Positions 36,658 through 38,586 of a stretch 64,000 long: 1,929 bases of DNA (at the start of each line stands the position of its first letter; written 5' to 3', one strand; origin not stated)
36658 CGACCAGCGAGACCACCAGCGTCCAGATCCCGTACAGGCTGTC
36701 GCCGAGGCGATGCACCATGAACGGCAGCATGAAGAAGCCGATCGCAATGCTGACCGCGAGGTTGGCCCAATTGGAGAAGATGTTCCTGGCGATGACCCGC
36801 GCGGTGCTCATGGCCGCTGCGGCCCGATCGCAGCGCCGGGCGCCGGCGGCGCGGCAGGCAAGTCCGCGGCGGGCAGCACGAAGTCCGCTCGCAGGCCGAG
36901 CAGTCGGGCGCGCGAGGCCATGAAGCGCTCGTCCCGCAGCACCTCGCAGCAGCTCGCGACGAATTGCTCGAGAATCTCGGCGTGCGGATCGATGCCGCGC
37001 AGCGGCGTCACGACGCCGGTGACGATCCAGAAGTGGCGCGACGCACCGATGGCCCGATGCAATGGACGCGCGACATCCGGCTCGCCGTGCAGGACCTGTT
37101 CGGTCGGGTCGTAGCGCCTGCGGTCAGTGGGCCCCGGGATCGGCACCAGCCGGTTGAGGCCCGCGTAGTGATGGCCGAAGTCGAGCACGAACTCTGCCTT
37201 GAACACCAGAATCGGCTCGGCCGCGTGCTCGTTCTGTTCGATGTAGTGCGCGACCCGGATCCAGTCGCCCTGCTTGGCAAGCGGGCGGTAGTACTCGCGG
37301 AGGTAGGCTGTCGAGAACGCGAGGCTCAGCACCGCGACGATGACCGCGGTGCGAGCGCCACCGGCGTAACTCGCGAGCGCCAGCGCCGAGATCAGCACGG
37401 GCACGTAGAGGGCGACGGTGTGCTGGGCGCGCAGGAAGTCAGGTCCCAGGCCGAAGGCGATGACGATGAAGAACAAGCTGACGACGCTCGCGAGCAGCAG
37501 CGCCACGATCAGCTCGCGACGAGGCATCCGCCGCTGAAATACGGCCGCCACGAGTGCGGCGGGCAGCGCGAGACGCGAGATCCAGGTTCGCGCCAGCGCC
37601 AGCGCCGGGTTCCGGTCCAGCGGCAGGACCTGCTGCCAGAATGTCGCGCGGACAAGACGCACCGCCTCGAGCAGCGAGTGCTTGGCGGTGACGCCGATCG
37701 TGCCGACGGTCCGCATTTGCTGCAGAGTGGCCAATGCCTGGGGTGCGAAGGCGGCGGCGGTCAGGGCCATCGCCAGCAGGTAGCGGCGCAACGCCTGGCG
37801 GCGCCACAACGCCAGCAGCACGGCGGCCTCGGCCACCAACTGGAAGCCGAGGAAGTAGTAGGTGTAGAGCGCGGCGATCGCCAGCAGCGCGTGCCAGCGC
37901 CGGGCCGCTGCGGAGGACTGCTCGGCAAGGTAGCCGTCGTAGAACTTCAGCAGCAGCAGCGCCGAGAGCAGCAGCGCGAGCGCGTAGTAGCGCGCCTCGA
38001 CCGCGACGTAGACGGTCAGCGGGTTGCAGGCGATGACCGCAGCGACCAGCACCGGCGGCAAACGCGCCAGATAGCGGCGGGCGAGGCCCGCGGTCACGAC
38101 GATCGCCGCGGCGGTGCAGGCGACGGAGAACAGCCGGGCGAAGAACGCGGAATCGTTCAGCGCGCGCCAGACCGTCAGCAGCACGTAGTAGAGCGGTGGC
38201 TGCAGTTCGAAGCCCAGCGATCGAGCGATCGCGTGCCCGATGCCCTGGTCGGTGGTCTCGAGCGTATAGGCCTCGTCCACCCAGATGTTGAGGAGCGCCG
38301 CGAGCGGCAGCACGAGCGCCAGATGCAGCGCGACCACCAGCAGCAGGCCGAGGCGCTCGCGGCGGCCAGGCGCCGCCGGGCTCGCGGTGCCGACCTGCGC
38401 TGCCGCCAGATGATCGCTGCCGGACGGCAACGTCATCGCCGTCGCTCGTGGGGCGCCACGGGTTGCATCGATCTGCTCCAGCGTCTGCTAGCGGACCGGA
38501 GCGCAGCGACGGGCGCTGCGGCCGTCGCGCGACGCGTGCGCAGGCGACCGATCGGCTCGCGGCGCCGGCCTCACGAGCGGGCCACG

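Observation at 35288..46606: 11-kb operon fusing a diacetamido-sugar pathway to a Gtr/Arn-like polyprenyl-phosphate glycosylation triad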

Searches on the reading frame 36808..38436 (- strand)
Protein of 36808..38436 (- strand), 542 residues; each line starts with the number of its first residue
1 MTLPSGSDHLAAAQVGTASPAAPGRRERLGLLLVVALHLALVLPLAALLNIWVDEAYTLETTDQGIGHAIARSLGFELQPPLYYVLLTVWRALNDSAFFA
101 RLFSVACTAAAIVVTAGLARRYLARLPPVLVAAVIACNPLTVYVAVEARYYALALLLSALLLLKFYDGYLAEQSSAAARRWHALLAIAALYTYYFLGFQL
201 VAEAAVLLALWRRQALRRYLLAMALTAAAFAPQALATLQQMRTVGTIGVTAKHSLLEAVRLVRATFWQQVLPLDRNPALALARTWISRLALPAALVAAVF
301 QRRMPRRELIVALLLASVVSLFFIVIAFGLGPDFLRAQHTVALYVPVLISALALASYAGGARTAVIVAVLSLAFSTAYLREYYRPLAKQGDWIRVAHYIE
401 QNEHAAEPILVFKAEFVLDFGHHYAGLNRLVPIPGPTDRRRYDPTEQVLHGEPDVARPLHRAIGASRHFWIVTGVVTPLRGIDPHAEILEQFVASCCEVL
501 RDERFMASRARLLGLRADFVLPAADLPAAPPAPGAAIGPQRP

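Call 3: search_protein_families(library=pfam, proteins=[window:36808-38436:-], max_evalue=0.01)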
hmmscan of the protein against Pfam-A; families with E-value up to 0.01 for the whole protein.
window:36808-38436:- (542 aa): 0 families

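Call 4: search_protein_families(library=ncbifam, proteins=[window:36808-38436:-], max_evalue=0.01)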
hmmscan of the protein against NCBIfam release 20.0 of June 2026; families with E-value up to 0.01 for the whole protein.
window:36808-38436:- (542 aa): 0 families

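Call 8: search_solved_structures(query=window:36808-38436:-, max_evalue=10)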
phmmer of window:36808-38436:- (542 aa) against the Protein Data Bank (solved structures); distinct sequences matched with E-value up to 10: 0.

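Call 9: find_homologous_proteins(query=window:36808-38436:-)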
Query window:36808-38436:- (542 aa): 56 proteins with E <= 0.001 among 8000 candidates.
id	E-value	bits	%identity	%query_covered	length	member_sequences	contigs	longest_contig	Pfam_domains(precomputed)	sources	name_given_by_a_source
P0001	0.0e+0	1157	100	100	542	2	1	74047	-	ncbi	-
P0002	3.3e-182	625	60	93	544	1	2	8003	-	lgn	-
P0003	5.1e-175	602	58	92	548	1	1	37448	-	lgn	-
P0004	8.2e-173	594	56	93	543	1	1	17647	-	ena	-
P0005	1.2e-172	594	59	91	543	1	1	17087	-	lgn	-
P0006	8.8e-168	578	58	91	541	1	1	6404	-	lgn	-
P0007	2.0e-166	573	57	88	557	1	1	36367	-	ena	-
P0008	1.3e-164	567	54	93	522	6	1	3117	-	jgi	-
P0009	6.2e-164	565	56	91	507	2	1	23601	-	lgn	-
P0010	5.1e-153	529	51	91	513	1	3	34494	-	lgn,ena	-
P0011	2.8e-149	517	50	87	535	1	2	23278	-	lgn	-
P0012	2.1e-135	471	49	90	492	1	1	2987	-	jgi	jgi:hypothetical protein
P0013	1.3e-110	389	43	90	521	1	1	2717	-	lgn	-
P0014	5.9e-95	338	39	89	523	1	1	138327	-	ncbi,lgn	-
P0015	9.4e-92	327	40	86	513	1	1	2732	-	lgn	-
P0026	2.0e-85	306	39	89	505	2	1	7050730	-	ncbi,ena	-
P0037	6.9e-72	261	38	87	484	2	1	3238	PF13231.13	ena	-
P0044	2.3e-16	78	33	55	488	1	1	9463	PF13231.13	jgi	jgi:mannosyltransferase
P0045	1.1e-13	69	36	30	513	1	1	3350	PF02366.25,PF13231.13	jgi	jgi:mannosyltransferase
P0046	1.5e-12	66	37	32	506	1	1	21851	PF13231.13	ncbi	ncbi:MAG: glycosyltransferase family 39 protein [Conexibacter sp.]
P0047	6.8e-12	64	29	20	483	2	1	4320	PF11028.15,PF13231.13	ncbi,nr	ncbi:MAG: glycosyltransferase family 39 protein [Thermoleophilaceae bacterium]|nr:glycosyltransferas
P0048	2.4e-9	55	34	32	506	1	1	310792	PF02366.25,PF13231.13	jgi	jgi:4-amino-4-deoxy-L-arabinose transferase-like glycosyltransferase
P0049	3.2e-9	55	29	42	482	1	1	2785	PF13231.13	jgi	jgi:4-amino-4-deoxy-L-arabinose transferase-like glycosyltransferase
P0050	9.4e-9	53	30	38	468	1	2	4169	PF13231.13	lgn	-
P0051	9.6e-6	43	32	19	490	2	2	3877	PF13231.13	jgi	jgi:mannosyltransferase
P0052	1.8e-5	42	32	22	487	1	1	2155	PF13231.13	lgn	-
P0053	2.5e-5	42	32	20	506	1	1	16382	PF02366.25,PF13231.13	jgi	jgi:4-amino-4-deoxy-L-arabinose transferase-like glycosyltransferase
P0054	3.8e-5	41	33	29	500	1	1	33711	PF13231.13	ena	-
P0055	1.8e-4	39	34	21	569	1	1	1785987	PF13231.13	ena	-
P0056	8.5e-4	37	31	25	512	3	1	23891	PF02366.25,PF13231.13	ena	-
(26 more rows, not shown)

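Call 10: find_encoding_contigs(protein=P0001, flank=10000, max_places=3)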
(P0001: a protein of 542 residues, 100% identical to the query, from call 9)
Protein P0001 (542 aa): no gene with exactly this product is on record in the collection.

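Call 11: find_encoding_contigs(protein=P0026, flank=10000, max_places=3)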
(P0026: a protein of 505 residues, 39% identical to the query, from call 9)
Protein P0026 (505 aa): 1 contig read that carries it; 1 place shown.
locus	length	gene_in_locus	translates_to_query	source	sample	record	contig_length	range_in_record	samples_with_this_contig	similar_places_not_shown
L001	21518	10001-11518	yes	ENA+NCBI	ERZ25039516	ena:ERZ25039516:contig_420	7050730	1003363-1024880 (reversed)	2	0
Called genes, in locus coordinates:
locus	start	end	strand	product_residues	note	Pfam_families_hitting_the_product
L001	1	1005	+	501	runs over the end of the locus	PF01943:Polysacc_synt, PF13440:Polysacc_synt_3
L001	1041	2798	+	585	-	-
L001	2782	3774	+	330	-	PF00657:Lipase_GDSL, PF13472:Lipase_GDSL_2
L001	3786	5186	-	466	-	-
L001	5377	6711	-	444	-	-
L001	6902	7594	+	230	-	PF05401:NodS (weak), PF13489:Methyltransf_23, PF06325:PrmA (faint), PF13847:Methyltransf_31, PF08241:Methyltransf_11, PF08242:Methyltransf_12, PF13649:Methyltransf_25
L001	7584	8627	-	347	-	PF01370:Epimerase, PF04321:RmlD_sub_bind, PF16363:GDP_Man_Dehyd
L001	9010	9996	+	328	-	PF01522:Polysacc_deac_1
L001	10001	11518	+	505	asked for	-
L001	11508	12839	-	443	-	PF00070:Pyr_redox (faint), PF01266:DAO (weak), PF07992:Pyr_redox_2 (faint), PF01593:Amino_oxidase, PF13450:NAD_binding_8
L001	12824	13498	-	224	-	PF00132:Hexapep (faint), PF25084:LbH_EIF2B, PF25087:GMPPB_C (faint), PF14602:Hexapep_2 (faint)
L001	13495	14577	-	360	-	PF01408:GFO_IDH_MocA, PF02894:GFO_IDH_MocA_C, PF22725:GFO_IDH_MocA_C3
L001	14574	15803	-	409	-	PF01041:DegT_DnrJ_EryC1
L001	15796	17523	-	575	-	PF01522:Polysacc_deac_1, PF11959:DUF3473, PF00535:Glycos_transf_2, PF13641:Glyco_tranf_2_3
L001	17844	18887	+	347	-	PF08100:Dimerisation, PF00891:Methyltransf_2, PF13489:Methyltransf_23, PF08241:Methyltransf_11, PF08242:Methyltransf_12, PF13649:Methyltransf_25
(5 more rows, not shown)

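Call 12: find_encoding_contigs(protein=P0014, flank=10000, max_places=3)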
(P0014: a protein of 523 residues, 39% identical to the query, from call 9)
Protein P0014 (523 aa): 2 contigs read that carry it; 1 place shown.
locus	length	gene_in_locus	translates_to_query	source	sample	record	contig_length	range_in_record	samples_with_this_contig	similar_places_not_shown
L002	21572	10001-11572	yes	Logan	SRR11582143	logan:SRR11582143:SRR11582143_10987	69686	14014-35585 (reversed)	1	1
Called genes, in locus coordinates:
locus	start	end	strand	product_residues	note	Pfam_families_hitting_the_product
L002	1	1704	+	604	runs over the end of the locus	PF01522:Polysacc_deac_1, PF11959:DUF3473, PF00535:Glycos_transf_2, PF10111:Glyco_tranf_2_2 (weak), PF13641:Glyco_tranf_2_3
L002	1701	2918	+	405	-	PF01041:DegT_DnrJ_EryC1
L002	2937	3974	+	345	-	PF01408:GFO_IDH_MocA, PF22725:GFO_IDH_MocA_C3, PF02894:GFO_IDH_MocA_C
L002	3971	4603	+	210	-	PF25084:LbH_EIF2B, PF25087:GMPPB_C (faint), PF14602:Hexapep_2 (faint), PF00132:Hexapep (weak)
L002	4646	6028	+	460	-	PF00070:Pyr_redox (faint), PF01266:DAO, PF01593:Amino_oxidase, PF07992:Pyr_redox_2 (faint), PF13450:NAD_binding_8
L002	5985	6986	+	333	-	PF01522:Polysacc_deac_1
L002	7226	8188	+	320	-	PF01040:UbiA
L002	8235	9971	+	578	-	PF13231:PMT_2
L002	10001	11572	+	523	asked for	-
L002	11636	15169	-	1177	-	PF17677:Glyco_hydro38C2 (weak), PF17957:Big_7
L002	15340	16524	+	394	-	PF10509:GalKase_gal_bdg, PF00288:GHMP_kinases_N, PF08544:GHMP_kinases_C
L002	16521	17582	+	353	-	PF01087:GalP_UDP_transf, PF02744:GalP_UDP_tr_C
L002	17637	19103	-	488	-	PF07394:DUF1501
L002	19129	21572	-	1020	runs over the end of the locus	PF07635:PSCyt1, PF07583:PSCyt2, PF07587:PSD1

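Call 14: list_cluster_members(proteins=[window:36808-38436:-, window:42990-44363:-, window:45464-46606:-, window:38571-38945:-, window:44401-45399:-])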
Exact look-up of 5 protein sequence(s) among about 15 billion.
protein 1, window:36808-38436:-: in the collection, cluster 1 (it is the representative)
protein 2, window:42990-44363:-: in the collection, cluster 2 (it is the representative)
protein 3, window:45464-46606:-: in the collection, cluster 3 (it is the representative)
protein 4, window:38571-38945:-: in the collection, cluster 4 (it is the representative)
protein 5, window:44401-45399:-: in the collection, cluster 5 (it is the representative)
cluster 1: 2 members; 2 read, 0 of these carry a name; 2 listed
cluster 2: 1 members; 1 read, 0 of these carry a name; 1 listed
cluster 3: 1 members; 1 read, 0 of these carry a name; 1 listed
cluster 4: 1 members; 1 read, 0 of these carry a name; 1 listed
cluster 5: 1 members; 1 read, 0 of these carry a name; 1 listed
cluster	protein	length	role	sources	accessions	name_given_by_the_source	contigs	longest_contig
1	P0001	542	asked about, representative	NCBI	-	-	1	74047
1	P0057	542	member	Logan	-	-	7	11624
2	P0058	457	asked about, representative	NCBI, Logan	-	-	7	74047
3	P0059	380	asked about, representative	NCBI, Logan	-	-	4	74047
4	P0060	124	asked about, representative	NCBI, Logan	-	-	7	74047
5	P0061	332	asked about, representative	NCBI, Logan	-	-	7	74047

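Call 16: find_related_loci(query=A1, collection=genome_contigs, flank=10000)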
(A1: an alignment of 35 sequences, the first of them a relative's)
Query A1 (542 aa) in genome_contigs; peptide patterns used: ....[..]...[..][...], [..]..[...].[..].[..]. (x = any residue, [..] = any of these).
224 stretches matched a pattern; 167 encode a relative of the query (tblastn E <= 1e-3); the best 80 are kept; 80 distinct loci.
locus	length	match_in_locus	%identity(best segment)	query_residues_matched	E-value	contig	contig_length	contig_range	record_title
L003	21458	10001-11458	37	34-518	5e-99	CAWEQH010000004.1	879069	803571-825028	MAG: uncultured Nitrospiraceae bacterium isolate MFD01872.bin.1.109 genome assembly, contig: contig_133682, whole genome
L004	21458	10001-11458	41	26-513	2e-94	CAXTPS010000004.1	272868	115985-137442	MAG TPA_asm: uncultured Pyrinomonadaceae bacterium isolate public_SRR14722139_metawrap_bin.1 genome assembly, contig: pu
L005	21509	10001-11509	40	14-517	6e-92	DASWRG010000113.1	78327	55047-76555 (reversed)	MAG TPA_asm: Pyrinomonadaceae bacterium isolate SMAG_U3515 k141_773244, whole genome shotgun sequence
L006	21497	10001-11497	40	2-508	3e-89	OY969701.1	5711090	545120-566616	MAG: Pyrinomonadaceae bacterium isolate MFD04212.bin.c.1 genome assembly, chromosome: 1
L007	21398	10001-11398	39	49-516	2e-88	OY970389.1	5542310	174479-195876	MAG: Pyrinomonadaceae bacterium isolate MFD09206.bin.c.1 genome assembly, chromosome: 1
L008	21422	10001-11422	40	44-518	5e-86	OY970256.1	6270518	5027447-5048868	MAG: Pyrinomonadaceae bacterium isolate MFD09212.bin.c.2 genome assembly, chromosome: 1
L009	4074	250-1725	39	10-493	7e-86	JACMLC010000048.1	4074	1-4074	MAG: Pyrinomonadaceae bacterium isolate ES-bin-285 ES-bin-285-contig-k141_788832, whole genome shotgun sequence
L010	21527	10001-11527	41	2-513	7e-85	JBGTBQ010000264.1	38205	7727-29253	MAG: Pyrinomonadaceae bacterium isolate JTS-RE10 k141_5967096, whole genome shotgun sequence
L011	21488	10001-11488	38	16-513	3e-83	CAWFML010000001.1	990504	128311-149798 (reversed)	MAG: Pyrinomonadaceae bacterium isolate MFD01916.bin.1.104 genome assembly, contig: contig_16852, whole genome shotgun s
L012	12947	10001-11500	39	34-513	3e-80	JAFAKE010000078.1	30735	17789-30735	MAG: Vulcanimicrobiota bacterium isolate CP_BE_RX_3 BE_RX_k147_1282821, whole genome shotgun sequence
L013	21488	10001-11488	38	10-493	5e-80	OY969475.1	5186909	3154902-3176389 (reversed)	MAG: Pyrinomonadaceae bacterium isolate MFD01916.bin.c.1 genome assembly, chromosome: 1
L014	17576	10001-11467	39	27-516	4e-79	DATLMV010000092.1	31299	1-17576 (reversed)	MAG TPA_asm: Pyrinomonadaceae bacterium isolate SMAG_U13783 k141_412099, whole genome shotgun sequence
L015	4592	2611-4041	37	33-513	3e-78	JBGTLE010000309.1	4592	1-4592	MAG: Pyrinomonadaceae bacterium isolate JTS-RE33 k141_796195, whole genome shotgun sequence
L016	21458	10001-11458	36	31-513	9e-78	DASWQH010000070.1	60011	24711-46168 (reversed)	MAG TPA_asm: Pyrinomonadaceae bacterium isolate SMAG_U3489 k141_2683791, whole genome shotgun sequence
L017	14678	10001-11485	34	33-519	1e-77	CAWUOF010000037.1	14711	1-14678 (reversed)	MAG: uncultured bacterium isolate SRR1522964_concoct_30_1705335406 genome assembly, contig: ERZ11849542.587, whole genom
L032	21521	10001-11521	35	17-525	2e-71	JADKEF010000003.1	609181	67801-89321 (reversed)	MAG: Acidobacteria bacterium isolate OdNW_18-Q3-R42-56_MAXAC.155 tig00001810-10-6077040, whole genome shotgun sequence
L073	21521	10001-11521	32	35-533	3e-55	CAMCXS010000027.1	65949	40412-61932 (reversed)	MAG: Akkermansia muciniphila isolate MiE-14oct19-53 genome assembly, contig: MiE-14oct19-C417, whole genome shotgun sequ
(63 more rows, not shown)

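Call 17: search_solved_structures(query=A1, max_evalue=10, show_alignments=2)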
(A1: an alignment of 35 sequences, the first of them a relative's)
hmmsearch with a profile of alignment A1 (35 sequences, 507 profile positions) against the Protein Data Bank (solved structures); distinct sequences matched with E-value up to 10: 1.
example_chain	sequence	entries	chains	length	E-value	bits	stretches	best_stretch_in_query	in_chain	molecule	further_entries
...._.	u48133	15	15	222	0.17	13.5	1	178-231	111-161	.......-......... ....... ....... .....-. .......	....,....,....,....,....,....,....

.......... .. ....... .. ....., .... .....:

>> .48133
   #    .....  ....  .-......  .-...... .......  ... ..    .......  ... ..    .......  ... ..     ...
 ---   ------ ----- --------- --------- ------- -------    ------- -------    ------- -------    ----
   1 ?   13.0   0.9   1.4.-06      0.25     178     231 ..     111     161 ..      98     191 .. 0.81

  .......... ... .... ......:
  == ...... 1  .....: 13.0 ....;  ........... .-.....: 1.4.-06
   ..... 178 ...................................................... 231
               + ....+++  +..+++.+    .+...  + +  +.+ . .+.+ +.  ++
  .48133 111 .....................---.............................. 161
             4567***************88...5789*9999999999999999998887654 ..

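Call 27: find_encoding_contigs(protein=P0058, flank=10000, max_places=4)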
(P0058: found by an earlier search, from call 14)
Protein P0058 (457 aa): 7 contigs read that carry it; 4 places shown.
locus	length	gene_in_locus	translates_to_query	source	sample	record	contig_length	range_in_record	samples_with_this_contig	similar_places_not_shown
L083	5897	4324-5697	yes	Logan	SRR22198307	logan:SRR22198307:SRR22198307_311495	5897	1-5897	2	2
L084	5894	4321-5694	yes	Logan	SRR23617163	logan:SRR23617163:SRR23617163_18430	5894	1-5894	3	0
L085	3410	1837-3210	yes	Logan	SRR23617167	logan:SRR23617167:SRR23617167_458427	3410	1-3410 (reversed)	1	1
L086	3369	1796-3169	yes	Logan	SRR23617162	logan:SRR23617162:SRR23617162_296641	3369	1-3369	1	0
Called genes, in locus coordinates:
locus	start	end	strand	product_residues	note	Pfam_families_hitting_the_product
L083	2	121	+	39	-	?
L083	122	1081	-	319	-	PF03706:LPG_synthase_TM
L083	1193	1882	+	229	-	-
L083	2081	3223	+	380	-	PF00535:Glycos_transf_2, PF13641:Glyco_tranf_2_3 (weak)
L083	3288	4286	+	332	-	PF01073:3Beta_HSD, PF01370:Epimerase, PF02719:Polysacc_synt_2 (weak), PF04321:RmlD_sub_bind (faint), PF07993:NAD_binding_4, PF16363:GDP_Man_Dehyd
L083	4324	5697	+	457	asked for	PF01266:DAO, PF01593:Amino_oxidase, PF03446:NAD_binding_2 (weak), PF13450:NAD_binding_8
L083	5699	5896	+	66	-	?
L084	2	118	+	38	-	?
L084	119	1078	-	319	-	PF03706:LPG_synthase_TM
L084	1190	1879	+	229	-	-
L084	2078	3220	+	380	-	PF00535:Glycos_transf_2, PF13641:Glyco_tranf_2_3 (weak)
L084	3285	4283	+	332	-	PF01073:3Beta_HSD, PF01370:Epimerase, PF02719:Polysacc_synt_2 (weak), PF04321:RmlD_sub_bind (faint), PF07993:NAD_binding_4, PF16363:GDP_Man_Dehyd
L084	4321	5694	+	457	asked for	PF01266:DAO, PF01593:Amino_oxidase, PF03446:NAD_binding_2 (weak), PF13450:NAD_binding_8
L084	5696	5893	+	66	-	?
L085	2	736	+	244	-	?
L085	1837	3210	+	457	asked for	PF01266:DAO, PF01593:Amino_oxidase, PF03446:NAD_binding_2 (weak), PF13450:NAD_binding_8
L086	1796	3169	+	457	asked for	PF01266:DAO, PF01593:Amino_oxidase, PF03446:NAD_binding_2 (weak), PF13450:NAD_binding_8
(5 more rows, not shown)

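Call 28: predict_structure(alignment_id=A1)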
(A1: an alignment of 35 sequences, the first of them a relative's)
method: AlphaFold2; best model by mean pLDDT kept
length: 542 residues; sequences in the alignment: 35
mean_pLDDT: 89.1   pTM: 0.88
mean pLDDT of the five models: 89.1, 89.0, 87.4, 87.2, 86.7
residues with pLDDT >= 90: 375; 70-90: 119; 50-70: 20; < 50: 28
segments of 3 or more residues with pLDDT < 50: 2-17, 533-542
pLDDT, mean of each block of 10 residues (from residue 1): 48 50 91 98 94 89 89 75 94 94 97 98 95 97 92 97 98 96 98 95 98 97 97 86 68 89 94 87 92 87 89 97 93 83 96 95 96 95 87 96 96 94 96 88 87 93 93 87 90 97 95 94 62 44 36
secondary structure, 60 per line:
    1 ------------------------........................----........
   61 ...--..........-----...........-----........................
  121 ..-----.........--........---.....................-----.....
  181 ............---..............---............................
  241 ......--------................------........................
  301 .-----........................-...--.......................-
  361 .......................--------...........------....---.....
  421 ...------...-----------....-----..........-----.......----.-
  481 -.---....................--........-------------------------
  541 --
elements in order: H25-48 H53-63 H66-75 H81-91 H97-122 H128-136 H139-146 H150-170 H176-192 H196-209 H213-246 H255-270 H277-301 H307-330 H337-359 H361-383 H392-402 E409-412 H416-423 E430-432 H444-447 H453-462 E468-474 H486-496 E497-505 E508-515

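Call 34: fold_search(model_id=the predicted structure, library=pdb)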
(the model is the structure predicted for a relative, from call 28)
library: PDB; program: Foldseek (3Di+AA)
matches with E <= 10: 514; with E <= 0.001: 18
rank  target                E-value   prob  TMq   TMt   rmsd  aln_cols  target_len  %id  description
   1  5f15                  2.2e-05  1.00  0.40  0.40  16.0       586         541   14  Crystal Structure of ArnT from Cupriavidus metallidurans bound to Undecaprenyl phosphate (released 2016-02-17)
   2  9n9j_I                6.8e-05  1.00  0.49  0.40  11.7       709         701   10  Structure of a GRP94 folding intermediate engaged with a CCDC134- and FKBP11-bound secretory translocon (released 2025-11-19)
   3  9s6t_A                1.2e-04  1.00  0.47  0.52   8.3       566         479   11  Ternary cryo-EM structure of chicken ALG12 with Dol25-PP-GlcNAc2Man7, Dol25-P-Man, and Fab (released 2026-03-18)
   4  8b6l_I                1.2e-04  1.00  0.45  0.37  12.5       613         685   12  Subtomogram average of the human Sec61-TRAP-OSTA-translocon (released 2022-12-07)
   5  7oci_F                1.2e-04  1.00  0.49  0.43  11.3       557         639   11  Cryo-EM structure of yeast Ost6p containing oligosaccharyltransferase complex (released 2022-02-16)
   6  8agc_A                1.4e-04  1.00  0.48  0.39  11.2       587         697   12  Structure of yeast oligosaccharylransferase complex with lipid-linked oligosaccharide and non-acceptor peptide bound (released 2022-12-07)
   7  8age_A                1.6e-04  1.00  0.47  0.41   9.0       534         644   12  Structure of yeast oligosaccharylransferase complex with acceptor peptide bound (released 2022-12-07)
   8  6ezn_F                2.2e-04  1.00  0.50  0.44  12.5       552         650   12  Cryo-EM structure of the yeast oligosaccharyltransferase (OST) complex (released 2018-01-17)
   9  6s7o_A                2.2e-04  1.00  0.47  0.41  12.7       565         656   12  Cryo-EM structure of human oligosaccharyltransferase complex OST-A (released 2019-12-18)
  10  6c26_A                3.4e-04  1.00  0.47  0.41  11.9       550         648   13  The Cryo-EM structure of a eukaryotic oligosaccharyl transferase complex (released 2018-01-31)
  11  6ftg_5                4.3e-04  1.00  0.40  0.35  15.4       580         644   13  Subtomogram average of OST-containing ribosome-translocon complexes from canine rough microsomal membranes (released 2018-03-21)
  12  9dlh                  5.0e-04  1.00  0.45  0.42   9.6       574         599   14  donor substrate analog-bound AftB (released 2025-06-25)
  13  6s7t_A                5.3e-04  1.00  0.44  0.36  15.2       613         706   10  Cryo-EM structure of human oligosaccharyltransferase complex OST-B (released 2019-12-18)
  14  8agb_A                5.5e-04  1.00  0.44  0.38  15.4       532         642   13  Structure of yeast oligosaccharylransferase complex with lipid-linked oligosaccharide bound (released 2022-12-07)
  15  8if8_C                7.7e-04  1.00  0.41  0.38  10.0       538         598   15  Arabinosyltransferase AftA (released 2023-05-31)
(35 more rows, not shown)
